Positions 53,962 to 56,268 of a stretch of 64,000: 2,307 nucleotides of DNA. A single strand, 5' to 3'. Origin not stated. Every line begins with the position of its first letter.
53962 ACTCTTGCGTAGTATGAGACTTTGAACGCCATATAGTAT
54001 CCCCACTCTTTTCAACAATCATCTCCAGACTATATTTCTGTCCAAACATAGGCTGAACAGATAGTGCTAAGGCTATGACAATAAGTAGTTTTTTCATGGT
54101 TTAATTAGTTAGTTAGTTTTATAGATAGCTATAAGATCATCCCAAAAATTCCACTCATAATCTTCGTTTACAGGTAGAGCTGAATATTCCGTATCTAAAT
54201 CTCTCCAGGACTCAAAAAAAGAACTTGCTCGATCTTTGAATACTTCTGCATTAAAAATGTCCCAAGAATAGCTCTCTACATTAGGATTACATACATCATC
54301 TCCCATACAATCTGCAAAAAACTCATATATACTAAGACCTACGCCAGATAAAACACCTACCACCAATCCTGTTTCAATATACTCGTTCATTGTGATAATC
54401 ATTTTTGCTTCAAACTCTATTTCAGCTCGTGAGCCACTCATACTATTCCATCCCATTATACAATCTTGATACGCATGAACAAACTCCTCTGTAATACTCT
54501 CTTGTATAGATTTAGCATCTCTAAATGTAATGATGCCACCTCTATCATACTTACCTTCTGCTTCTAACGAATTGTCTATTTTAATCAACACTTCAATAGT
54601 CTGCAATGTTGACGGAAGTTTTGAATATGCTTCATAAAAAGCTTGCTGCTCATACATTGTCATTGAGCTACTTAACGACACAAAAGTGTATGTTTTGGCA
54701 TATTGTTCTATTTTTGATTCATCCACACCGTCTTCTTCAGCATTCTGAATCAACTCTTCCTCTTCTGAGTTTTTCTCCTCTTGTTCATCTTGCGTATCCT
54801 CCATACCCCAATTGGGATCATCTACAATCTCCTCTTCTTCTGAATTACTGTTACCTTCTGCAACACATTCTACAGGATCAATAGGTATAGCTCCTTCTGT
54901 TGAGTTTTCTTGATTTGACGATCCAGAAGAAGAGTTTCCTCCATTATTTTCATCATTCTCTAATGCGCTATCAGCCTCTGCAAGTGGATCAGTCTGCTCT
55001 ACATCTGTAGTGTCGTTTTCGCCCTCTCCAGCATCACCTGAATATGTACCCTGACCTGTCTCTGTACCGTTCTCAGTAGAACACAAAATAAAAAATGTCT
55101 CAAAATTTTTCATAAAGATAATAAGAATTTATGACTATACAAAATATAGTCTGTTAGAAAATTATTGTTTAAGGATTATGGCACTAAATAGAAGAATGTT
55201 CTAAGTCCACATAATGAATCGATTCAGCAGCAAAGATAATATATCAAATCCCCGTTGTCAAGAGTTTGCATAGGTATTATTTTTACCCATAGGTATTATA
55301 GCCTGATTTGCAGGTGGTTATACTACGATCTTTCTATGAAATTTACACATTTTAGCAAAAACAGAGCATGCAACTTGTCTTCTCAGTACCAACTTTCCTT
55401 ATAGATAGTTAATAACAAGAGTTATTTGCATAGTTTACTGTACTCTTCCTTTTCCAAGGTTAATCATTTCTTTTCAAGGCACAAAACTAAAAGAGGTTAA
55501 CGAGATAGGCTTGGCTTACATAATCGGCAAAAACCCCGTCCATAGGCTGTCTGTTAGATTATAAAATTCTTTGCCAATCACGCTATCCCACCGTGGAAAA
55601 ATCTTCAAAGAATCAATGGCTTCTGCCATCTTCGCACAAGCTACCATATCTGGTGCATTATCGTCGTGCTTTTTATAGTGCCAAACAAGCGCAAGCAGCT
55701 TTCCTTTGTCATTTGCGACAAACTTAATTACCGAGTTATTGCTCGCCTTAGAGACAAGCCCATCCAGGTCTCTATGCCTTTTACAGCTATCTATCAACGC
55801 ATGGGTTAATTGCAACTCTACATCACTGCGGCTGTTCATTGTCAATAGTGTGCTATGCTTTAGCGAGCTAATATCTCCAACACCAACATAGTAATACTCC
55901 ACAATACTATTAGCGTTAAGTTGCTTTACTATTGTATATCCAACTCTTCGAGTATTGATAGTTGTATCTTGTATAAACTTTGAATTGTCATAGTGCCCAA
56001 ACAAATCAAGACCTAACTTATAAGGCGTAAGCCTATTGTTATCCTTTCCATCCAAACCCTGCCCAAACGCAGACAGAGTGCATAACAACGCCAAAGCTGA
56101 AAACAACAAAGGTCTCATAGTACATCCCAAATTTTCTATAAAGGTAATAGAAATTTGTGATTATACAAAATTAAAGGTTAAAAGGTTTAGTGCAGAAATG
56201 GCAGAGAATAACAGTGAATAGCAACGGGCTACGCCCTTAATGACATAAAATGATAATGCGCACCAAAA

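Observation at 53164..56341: AT-rich three-gene island bracketed by the same repeat pair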

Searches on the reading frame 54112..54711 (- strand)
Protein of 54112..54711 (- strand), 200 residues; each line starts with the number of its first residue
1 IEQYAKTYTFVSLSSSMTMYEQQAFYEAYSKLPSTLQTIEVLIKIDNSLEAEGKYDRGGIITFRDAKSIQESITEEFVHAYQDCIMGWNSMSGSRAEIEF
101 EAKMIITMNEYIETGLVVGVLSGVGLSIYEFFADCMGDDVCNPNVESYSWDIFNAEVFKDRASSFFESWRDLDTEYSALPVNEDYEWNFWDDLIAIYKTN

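Call 51: search_protein_representatives(protein=window:54112-54711:-)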
Query: 200 residues. Proteins with E-value up to 0.001 (for the whole library): 6; up to 1e-10: 5; up to 1e-30: 2. The best 6 are listed.
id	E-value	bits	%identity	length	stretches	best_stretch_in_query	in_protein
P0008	2.3e-33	131.9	35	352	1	2-197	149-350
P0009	1.8e-31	125.8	40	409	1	3-200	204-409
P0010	6.5e-27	110.9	38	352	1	1-196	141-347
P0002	1.5e-22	96.6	34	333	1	2-197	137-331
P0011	2.9e-20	89.2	41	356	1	5-112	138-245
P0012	1.6e-04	37.8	28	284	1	17-194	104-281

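Call 55: find_encoding_contigs(protein=P0008, flank=6000, max_places=6)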
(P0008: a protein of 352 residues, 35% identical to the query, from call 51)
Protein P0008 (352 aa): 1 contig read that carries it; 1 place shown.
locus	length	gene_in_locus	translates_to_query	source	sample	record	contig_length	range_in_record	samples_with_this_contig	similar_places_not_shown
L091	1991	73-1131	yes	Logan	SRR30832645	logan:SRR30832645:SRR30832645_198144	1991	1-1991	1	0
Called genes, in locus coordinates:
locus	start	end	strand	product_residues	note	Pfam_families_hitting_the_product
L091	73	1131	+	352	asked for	-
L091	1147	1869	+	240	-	-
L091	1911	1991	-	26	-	?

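Call 57: search_protein_families(library=pfam, proteins=[P0008, P0009, P0010, P0011, P0012, window:54112-54711:-], max_evalue=10)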
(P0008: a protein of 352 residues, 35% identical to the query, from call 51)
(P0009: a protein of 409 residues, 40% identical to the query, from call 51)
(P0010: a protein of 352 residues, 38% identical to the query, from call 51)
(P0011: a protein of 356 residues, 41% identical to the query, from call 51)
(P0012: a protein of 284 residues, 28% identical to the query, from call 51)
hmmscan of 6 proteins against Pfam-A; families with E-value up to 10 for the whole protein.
P0008 (352 aa): 0 families

P0009 (409 aa): 2 families
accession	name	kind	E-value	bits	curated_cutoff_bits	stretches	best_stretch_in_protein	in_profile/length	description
PF15640.11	Tox-MPTase4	-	0.0098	16.3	25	1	249-300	49-100/132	Metallopeptidase toxin 4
PF16494.10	Na_Ca_ex_C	-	4.9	8.1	25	1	162-211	37-86/137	C-terminal extension of sodium/calcium exchanger domain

P0010 (352 aa): 1 family
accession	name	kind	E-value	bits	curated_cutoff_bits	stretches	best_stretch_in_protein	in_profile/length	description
PF01812.26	5-FTHF_cyc-lig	-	0.081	13.3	27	1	82-121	105-143/186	5-formyltetrahydrofolate cyclo-ligase family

P0011 (356 aa): 1 family
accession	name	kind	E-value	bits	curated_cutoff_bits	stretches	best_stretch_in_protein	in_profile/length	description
PF04147.17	Nop14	-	9.3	4.8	34.9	0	49-131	314-402/862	Nop14-like family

P0012 (284 aa): 0 families

window:54112-54711:- (200 aa): 1 family
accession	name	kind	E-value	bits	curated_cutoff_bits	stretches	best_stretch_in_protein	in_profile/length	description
PF03350.21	UPF0114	-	0.079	13.6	23.1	1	86-138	39-79/117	Uncharacterized protein family, UPF0114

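Call 61: search_solved_structures(query=A4, max_evalue=10, show_alignments=2)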
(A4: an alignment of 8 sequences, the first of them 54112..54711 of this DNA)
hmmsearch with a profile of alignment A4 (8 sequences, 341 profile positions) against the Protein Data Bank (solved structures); distinct sequences matched with E-value up to 10: 1.
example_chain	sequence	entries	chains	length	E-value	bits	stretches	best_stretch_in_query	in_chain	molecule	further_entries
2wzl_A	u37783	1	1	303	0.0036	20.1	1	36-148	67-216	PHOSPHOPROTEIN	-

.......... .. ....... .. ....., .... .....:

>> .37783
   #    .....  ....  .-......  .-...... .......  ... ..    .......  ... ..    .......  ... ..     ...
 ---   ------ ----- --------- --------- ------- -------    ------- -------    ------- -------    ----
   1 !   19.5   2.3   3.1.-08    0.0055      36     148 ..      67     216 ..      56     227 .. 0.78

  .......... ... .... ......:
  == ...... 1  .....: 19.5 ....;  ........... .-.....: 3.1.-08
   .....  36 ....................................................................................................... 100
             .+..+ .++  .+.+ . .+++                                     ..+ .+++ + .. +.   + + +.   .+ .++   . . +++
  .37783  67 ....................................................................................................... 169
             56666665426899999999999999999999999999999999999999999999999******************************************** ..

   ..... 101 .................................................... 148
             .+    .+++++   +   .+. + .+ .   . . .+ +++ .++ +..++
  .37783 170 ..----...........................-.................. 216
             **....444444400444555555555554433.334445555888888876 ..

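Call 65: predict_structure(alignment_id=A4)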
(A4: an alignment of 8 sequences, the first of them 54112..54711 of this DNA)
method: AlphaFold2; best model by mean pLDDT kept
length: 200 residues; sequences in the alignment: 8
mean_pLDDT: 88.0   pTM: 0.85
mean pLDDT of the five models: 88.0, 87.6, 86.4, 85.0, 84.5
residues with pLDDT >= 90: 110; 70-90: 77; 50-70: 13; < 50: 0
segments of 3 or more residues with pLDDT < 50: none
pLDDT, mean of each block of 10 residues (from residue 1): 84 95 95 92 97 94 97 95 91 92 89 81 85 80 58 88 91 85 87 83
secondary structure, 60 per line:
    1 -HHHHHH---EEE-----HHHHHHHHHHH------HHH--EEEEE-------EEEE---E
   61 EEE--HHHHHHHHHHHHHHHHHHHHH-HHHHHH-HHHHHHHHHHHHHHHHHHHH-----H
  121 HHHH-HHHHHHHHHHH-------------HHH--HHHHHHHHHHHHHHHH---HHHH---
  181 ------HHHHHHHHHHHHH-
elements in order: H2-7 E11-13 H19-29 E41-45 E53-56 E60-63 H66-86 H88-93 H95-114 H120-124 H126-136 H155-170 H174-177 H187-199

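Call 68: fold_search(model_id=the predicted structure, library=pdb)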
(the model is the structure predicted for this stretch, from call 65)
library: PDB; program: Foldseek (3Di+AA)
matches with E <= 10: 113; with E <= 0.001: 0
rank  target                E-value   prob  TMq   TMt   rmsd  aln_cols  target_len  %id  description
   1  5a0x_A                4.4e-01  0.38  0.33  0.34  11.2       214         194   13  Substrate peptide-bound structure of metalloprotease Zmp1 variant E143AY178F from Clostridium difficile (released 2015-08-05)
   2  3fui                  9.3e-01  0.09  0.23  0.10  16.0       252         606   12  Leukotriene A4 hydrolase in complex with N-benzyl-4-[(2R)-pyrrolidin-2-ylmethoxy]aniline (released 2009-07-28)
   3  3lqb                  1.3e+00  0.35  0.23  0.23   4.3        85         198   13  Crystal structure of the hatching enzyme ZHE1 from the zebrafish Danio rerio (released 2010-09-08)
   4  3sf8_A                1.3e+00  0.10  0.20  0.20  10.0       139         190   15  Structural insights into thiol stabilization of DJ-1 (released 2011-10-05)
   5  4gaa_A                1.5e+00  0.12  0.27  0.11  13.8       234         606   10  Structure of Leukotriene A4 hydrolase from Xenopus laevis complexed with inhibitor bestatin (released 2013-06-12)
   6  3ftu                  1.5e+00  0.08  0.23  0.10  15.9       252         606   12  Leukotriene A4 hydrolase in complex with dihydroresveratrol (released 2009-07-28)
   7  3cia_D                1.8e+00  0.08  0.26  0.12  15.0       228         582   11  Crystal structure of cold-aminopeptidase from Colwellia psychrerythraea (released 2008-07-01)
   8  5nie_A                2.0e+00  0.08  0.26  0.11  15.7       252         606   12  Crystal structure of human LTA4H mutant R563A in open conformation (released 2017-08-23)
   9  8ptk_f                2.0e+00  0.04  0.15  0.01  20.0       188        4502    9  Composite structure of Dynein-Dynactin-JIP3-LIS1 (released 2024-03-27)
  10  1pdv                  2.1e+00  0.08  0.17  0.17  10.0       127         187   14  Crystal structure of human DJ-1, P 31 2 1 space group (released 2003-06-24)
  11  1gw6                  2.1e+00  0.06  0.23  0.10  16.9       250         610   12  STRUCTURE OF LEUKOTRIENE A4 HYDROLASE D375N MUTANT (released 2003-03-06)
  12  3lbd                  2.2e+00  0.04  0.15  0.14  14.8       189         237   10  LIGAND-BINDING DOMAIN OF THE HUMAN RETINOIC ACID RECEPTOR GAMMA BOUND TO 9-CIS RETINOIC ACID (released 1999-03-02)
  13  4gaa_B                2.3e+00  0.08  0.26  0.11  16.3       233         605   11  Structure of Leukotriene A4 hydrolase from Xenopus laevis complexed with inhibitor bestatin (released 2013-06-12)
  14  3fts                  2.3e+00  0.06  0.25  0.10  17.6       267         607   12  Leukotriene A4 hydrolase in complex with resveratrol (released 2009-07-28)
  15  3cy6                  2.4e+00  0.13  0.19  0.20   8.1       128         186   12  Crystal Structure of E18Q DJ-1 (released 2008-07-01)
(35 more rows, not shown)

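Call 79: find_encoding_contigs(protein=P0010, flank=6000, max_places=4)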
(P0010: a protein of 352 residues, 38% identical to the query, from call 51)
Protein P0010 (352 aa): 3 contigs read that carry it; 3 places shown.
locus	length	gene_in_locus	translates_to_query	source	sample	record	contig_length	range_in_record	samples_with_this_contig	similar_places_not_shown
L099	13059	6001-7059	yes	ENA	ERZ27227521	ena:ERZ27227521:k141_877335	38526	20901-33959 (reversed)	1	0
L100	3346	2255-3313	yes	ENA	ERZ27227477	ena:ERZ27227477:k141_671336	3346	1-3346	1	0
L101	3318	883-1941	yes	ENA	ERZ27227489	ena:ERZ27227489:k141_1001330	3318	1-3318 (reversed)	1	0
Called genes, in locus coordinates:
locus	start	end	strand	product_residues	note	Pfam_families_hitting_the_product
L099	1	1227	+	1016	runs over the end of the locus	PF00535:Glycos_transf_2, PF13641:Glyco_tranf_2_3 (weak), PF13632:Glyco_trans_2_3 (weak), PF02563:Poly_export, PF10531:SLBB (weak), PF22461:SLBB_2, PF10531:SLBB, PF22461:SLBB_2, +1 more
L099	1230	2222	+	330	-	PF02706:Wzz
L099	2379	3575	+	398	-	PF09825:BPL_N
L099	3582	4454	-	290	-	-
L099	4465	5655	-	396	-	PF05684:DUF819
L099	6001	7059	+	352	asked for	-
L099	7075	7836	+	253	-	-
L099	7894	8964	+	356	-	-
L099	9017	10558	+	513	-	PF00587:tRNA-synt_2b, PF03129:HGTP_anticodon, PF09180:ProRS-C_1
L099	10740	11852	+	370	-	PF11276:DUF3078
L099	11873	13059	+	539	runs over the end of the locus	PF00595:PDZ (weak), PF13180:PDZ_2, PF17820:PDZ_6, PF03572:Peptidase_S41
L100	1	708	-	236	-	?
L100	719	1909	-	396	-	PF05684:DUF819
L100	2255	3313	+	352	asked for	-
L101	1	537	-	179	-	?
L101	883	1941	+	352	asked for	-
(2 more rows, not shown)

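Call 80: find_encoding_contigs(protein=P0009, flank=6000, max_places=4)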
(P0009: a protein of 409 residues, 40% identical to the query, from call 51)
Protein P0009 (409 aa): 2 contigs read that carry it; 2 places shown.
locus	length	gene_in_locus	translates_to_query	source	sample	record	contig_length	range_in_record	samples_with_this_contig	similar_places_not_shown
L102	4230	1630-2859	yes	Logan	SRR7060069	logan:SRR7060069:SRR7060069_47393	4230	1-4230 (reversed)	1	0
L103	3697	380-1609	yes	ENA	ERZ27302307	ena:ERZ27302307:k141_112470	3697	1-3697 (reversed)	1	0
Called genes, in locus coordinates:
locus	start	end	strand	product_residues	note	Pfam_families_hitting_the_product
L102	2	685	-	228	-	?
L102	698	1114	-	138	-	-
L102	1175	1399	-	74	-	-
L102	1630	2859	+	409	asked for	-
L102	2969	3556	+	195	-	-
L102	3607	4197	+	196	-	-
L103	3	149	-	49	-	?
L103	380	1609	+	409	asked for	-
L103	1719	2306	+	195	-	-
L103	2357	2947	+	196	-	-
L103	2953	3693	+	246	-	-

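Call 81: find_encoding_contigs(protein=P0012, flank=6000, max_places=4)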
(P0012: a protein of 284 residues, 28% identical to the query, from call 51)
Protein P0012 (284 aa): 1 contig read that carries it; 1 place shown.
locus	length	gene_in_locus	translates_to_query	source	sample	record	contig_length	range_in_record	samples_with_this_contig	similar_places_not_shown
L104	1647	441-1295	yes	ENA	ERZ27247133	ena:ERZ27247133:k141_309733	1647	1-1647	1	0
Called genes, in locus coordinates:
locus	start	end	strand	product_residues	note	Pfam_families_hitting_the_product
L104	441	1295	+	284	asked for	-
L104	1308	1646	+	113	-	?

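Call 91: fold_search(model_id=the predicted structure, library=viral)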
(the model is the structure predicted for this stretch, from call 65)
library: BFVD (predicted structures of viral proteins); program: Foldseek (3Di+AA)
matches with E <= 10: 111; with E <= 0.001: 0
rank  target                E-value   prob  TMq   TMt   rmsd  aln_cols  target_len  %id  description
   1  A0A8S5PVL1            1.8e-01  0.35  0.27  0.23  15.4       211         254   13  Metalloprotease [Siphoviridae sp. ctd9R8]
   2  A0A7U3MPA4            1.8e-01  0.30  0.27  0.19  18.4       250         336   10  (no name in the UniProt tables at hand)
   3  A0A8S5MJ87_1          1.8e-01  0.25  0.23  0.06  13.5       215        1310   13  ATP dependent DNA helicase [CrAss-like virus sp. ctcfK29]
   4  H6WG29                2.0e-01  0.54  0.34  0.20  10.0       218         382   11  Metallopeptidase [Cyanophage S-TIM5]
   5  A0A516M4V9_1          2.0e-01  0.44  0.32  0.08  14.6       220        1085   12  (no name in the UniProt tables at hand)
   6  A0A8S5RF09            2.3e-01  0.14  0.18  0.22  18.9       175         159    8  Peptidase [virus sp. ctE0n6]
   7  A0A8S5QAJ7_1          2.5e-01  0.25  0.29  0.06  19.4       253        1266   15  Phage MuF C-terminal domain-containing protein [Podoviridae sp. ctZ5d16]
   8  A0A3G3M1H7            3.0e-01  0.18  0.21  0.14  14.6       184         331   16  (no name in the UniProt tables at hand)
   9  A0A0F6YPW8            4.0e-01  0.90  0.28  0.39   4.1        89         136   18  Uncharacterized protein [Sinorhizobium phage phiN3]
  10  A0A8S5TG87            4.2e-01  0.57  0.35  0.26  10.7       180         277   14  Zinc-binding metallo-peptidase [Myoviridae sp. ctIty1]
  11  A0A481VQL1            4.5e-01  0.84  0.24  0.26   6.7        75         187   20  (no name in the UniProt tables at hand)
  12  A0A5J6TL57            5.5e-01  0.60  0.25  0.26   4.9        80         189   15  SprT-like protease [Mycobacterium phage Yuna]
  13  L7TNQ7                6.4e-01  0.80  0.27  0.06   4.3        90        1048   10  Uncharacterized protein [Haloarcula vallismortis tailed virus 1]
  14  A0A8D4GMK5            6.4e-01  0.28  0.33  0.14  12.9       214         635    8  (no name in the UniProt tables at hand)
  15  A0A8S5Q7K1            6.4e-01  0.15  0.26  0.25  17.7       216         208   11  Integral membrane metallopeptidase [Siphoviridae sp. ctHiz26]
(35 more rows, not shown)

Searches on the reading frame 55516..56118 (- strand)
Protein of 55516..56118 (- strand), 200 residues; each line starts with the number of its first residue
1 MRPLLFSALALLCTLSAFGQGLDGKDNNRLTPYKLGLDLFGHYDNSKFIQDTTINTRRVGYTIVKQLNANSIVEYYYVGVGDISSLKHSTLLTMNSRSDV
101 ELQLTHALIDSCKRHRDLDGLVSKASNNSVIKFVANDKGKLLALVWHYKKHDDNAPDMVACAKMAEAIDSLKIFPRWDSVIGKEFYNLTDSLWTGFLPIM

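Call 11: search_protein_families(library=pfam, proteins=[window:55516-56118:-], max_evalue=0.01)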
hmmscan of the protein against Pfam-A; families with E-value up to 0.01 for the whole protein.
window:55516-56118:- (200 aa): 0 families

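Call 27: find_homologous_proteins(query=window:55516-56118:-)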
Query window:55516-56118:- (200 aa): 3 proteins with E <= 0.001 among 148 candidates.
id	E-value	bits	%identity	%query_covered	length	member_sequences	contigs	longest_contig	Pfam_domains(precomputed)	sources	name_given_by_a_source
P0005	2.4e-130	450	100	100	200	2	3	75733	-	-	-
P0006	3.5e-109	381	85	100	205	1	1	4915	-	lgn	-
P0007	5.8e-105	367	81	100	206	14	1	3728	-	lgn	-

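Call 29: find_encoding_contigs(protein=P0006, flank=10000, max_places=10)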
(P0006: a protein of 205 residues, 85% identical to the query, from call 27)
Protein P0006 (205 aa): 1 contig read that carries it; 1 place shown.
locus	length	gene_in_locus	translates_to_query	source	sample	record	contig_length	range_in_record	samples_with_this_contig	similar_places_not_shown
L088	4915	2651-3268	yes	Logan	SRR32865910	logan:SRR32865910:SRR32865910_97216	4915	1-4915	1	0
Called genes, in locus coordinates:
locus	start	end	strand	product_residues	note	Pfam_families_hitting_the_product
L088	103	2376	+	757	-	PF07715:Plug, PF00593:TonB_dep_Rec_b-barrel, PF14905:OMP_b-brl_3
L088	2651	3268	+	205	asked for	-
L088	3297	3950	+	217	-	-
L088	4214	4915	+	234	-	?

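Call 30: find_encoding_contigs(protein=P0007, flank=10000, max_places=10)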
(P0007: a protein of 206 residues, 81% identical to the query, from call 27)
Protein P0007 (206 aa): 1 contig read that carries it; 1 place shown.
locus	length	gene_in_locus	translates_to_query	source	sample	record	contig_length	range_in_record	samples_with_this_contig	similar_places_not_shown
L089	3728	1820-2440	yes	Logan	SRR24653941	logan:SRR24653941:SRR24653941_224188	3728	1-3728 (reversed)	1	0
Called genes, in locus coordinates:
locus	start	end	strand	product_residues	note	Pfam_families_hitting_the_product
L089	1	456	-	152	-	?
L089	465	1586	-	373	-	PF25919:BSH_CusB (faint), PF25917:BSH_RND, PF25973:BSH_CzcB (weak), PF25984:BSH_YknX (faint), PF25944:Beta-barrel_RND, PF25967:RND-MFP_C (weak), PF25989:YknX_C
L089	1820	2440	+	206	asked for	-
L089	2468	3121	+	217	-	-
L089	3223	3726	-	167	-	?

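Call 36: search_protein_families(library=ncbifam, proteins=[window:55516-56118:-], max_evalue=1)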
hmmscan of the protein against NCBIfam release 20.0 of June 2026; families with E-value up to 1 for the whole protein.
window:55516-56118:- (200 aa): 0 families

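Call 37: search_protein_families(library=padloc, proteins=[window:55516-56118:-], max_evalue=1)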
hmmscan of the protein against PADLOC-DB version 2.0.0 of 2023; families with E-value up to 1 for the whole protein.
window:55516-56118:- (200 aa): 0 families

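Call 38: search_protein_families(library=phrogs, proteins=[window:55516-56118:-], max_evalue=1)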
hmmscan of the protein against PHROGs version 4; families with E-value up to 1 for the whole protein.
window:55516-56118:- (200 aa): 0 families
